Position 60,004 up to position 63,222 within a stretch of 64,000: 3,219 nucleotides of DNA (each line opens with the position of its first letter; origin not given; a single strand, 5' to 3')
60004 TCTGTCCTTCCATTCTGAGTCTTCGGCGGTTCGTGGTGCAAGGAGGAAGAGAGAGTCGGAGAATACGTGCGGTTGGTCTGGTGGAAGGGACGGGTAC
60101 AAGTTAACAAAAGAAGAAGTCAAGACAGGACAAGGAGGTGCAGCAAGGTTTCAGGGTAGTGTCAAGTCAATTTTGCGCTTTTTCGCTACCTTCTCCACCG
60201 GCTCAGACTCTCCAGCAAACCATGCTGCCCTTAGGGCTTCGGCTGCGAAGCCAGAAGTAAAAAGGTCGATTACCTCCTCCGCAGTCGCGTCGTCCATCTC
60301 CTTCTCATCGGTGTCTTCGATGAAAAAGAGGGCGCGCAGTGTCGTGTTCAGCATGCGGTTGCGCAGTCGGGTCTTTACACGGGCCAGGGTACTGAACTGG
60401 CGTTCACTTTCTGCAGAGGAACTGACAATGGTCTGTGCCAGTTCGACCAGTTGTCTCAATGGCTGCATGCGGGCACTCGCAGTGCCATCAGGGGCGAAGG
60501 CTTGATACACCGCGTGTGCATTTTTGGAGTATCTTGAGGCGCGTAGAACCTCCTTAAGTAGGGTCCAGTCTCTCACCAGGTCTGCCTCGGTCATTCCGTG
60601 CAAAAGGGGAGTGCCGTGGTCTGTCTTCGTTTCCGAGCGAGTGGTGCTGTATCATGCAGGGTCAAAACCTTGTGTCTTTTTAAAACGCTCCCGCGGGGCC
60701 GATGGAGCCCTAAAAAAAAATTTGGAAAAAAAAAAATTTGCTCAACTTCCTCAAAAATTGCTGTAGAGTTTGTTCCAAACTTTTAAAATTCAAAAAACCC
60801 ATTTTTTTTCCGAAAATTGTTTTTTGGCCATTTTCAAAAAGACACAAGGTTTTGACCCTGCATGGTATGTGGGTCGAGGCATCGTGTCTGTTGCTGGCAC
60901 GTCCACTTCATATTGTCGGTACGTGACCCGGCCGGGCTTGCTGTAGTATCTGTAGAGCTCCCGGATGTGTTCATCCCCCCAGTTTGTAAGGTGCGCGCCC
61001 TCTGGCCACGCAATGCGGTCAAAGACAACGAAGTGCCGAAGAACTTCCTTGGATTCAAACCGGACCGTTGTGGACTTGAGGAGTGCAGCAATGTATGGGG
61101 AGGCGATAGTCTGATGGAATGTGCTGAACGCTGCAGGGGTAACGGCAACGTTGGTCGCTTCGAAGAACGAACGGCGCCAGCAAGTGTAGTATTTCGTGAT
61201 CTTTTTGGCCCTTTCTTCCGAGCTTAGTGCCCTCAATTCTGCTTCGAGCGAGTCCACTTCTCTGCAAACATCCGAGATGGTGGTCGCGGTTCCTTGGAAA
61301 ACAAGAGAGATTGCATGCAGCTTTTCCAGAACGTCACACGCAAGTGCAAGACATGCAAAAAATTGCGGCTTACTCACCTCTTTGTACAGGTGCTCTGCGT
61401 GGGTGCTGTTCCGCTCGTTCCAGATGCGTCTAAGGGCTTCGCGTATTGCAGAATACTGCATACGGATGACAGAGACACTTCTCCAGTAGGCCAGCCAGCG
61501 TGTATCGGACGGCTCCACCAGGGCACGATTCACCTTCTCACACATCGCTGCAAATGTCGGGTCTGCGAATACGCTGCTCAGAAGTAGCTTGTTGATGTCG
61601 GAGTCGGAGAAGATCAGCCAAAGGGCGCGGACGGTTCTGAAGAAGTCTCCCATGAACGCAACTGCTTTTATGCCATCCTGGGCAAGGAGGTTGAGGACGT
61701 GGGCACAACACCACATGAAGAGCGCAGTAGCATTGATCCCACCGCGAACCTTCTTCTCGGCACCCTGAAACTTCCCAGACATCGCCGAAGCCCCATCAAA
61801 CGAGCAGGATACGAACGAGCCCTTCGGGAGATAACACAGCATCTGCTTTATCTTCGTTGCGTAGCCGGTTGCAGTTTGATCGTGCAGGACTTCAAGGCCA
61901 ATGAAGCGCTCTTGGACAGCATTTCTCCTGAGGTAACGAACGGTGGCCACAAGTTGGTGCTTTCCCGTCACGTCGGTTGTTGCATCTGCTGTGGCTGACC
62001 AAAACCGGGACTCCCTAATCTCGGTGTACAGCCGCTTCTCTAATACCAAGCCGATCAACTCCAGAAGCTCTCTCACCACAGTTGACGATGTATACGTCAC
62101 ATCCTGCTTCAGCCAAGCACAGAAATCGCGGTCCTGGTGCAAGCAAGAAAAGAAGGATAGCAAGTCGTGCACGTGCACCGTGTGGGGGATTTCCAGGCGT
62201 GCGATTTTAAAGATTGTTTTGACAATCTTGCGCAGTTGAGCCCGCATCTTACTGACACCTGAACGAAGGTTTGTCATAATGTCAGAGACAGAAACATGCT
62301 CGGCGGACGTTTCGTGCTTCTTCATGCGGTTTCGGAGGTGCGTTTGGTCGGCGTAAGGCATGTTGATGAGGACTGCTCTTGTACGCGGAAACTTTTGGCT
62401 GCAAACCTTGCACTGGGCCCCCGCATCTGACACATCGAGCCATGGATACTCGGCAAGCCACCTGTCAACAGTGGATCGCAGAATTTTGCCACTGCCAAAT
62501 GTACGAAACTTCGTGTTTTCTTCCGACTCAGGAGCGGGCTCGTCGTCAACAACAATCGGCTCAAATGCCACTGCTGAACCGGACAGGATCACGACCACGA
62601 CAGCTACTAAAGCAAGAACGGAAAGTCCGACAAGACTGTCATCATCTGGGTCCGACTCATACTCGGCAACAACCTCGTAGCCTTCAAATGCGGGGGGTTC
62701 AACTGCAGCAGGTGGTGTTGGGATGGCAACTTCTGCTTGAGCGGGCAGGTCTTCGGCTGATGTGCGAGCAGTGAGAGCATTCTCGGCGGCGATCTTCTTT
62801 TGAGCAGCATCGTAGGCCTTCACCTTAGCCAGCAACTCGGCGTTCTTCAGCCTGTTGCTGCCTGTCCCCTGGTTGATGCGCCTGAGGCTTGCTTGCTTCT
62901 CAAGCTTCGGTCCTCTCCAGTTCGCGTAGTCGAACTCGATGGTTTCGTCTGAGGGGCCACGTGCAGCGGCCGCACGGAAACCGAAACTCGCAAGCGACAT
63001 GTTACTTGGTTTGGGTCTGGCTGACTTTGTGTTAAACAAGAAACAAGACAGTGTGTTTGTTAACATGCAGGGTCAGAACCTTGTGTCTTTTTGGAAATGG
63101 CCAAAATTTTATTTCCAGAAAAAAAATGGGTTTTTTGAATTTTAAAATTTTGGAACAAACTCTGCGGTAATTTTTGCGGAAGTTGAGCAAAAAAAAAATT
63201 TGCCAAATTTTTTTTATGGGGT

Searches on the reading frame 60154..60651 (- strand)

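Call 59: search_protein_families(library=pfam, proteins=[window:60154-60651:-], max_evalue=0.1)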
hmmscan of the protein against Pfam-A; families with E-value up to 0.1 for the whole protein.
window:60154-60651:- (166 aa): 1 family
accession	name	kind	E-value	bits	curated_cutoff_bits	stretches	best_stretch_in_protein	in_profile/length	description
PF05699.19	Dimer_Tnp_hAT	-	2.7e-07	30.7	21.4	1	67-113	36-82/84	hAT family C-terminal dimerisation region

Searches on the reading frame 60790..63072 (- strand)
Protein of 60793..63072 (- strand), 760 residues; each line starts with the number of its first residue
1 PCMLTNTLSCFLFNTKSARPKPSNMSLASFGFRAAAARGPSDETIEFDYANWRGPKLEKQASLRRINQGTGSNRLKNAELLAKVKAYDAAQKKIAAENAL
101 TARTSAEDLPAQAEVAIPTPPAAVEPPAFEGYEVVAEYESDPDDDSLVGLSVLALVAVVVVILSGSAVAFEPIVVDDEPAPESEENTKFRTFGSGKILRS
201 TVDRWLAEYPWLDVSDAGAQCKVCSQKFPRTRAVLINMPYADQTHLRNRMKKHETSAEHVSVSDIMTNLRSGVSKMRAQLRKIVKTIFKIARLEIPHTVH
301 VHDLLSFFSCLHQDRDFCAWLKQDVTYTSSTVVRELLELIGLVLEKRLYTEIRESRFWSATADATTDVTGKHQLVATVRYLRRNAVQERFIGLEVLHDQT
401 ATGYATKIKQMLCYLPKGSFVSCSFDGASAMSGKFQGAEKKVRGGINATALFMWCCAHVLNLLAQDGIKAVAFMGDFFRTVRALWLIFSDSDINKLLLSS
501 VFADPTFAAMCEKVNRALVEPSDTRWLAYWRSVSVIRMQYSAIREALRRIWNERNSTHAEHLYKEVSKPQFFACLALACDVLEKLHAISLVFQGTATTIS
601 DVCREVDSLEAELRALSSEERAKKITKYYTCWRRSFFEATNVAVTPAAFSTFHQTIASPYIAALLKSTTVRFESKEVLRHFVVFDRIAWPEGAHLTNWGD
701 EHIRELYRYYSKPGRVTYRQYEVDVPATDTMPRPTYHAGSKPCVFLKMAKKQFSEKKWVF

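Call 7: search_protein_families(library=pfam, proteins=[window:60790-63066:-], max_evalue=0.01)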
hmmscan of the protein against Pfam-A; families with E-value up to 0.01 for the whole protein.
window:60790-63066:- (758 aa): 0 families

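Call 59: search_protein_families(library=pfam, proteins=[window:60793-63072:-], max_evalue=0.1)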
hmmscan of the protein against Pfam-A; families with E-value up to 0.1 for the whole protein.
window:60793-63072:- (760 aa): 2 families
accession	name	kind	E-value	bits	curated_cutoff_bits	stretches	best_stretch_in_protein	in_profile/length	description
PF04641.18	Rtf2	-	0.014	15.2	27.4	1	219-259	147-187/258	Rtf2 RING-finger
PF14291.11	DUF4371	-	0.035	14.4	32.1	1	358-437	155-237/237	Domain of unknown function (DUF4371)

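Call 70: find_homologous_proteins(query=window:60793-63072:-, max_evalue=0.001)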
Query window:60793-63072:- (760 aa): 1 proteins with E <= 0.001 among 8000 candidates.
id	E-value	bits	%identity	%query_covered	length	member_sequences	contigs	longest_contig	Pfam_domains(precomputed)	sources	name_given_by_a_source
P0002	4.8e-14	70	21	55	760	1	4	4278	PF14291.12,PF27039.1,PF27073.1,PF05699.20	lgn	-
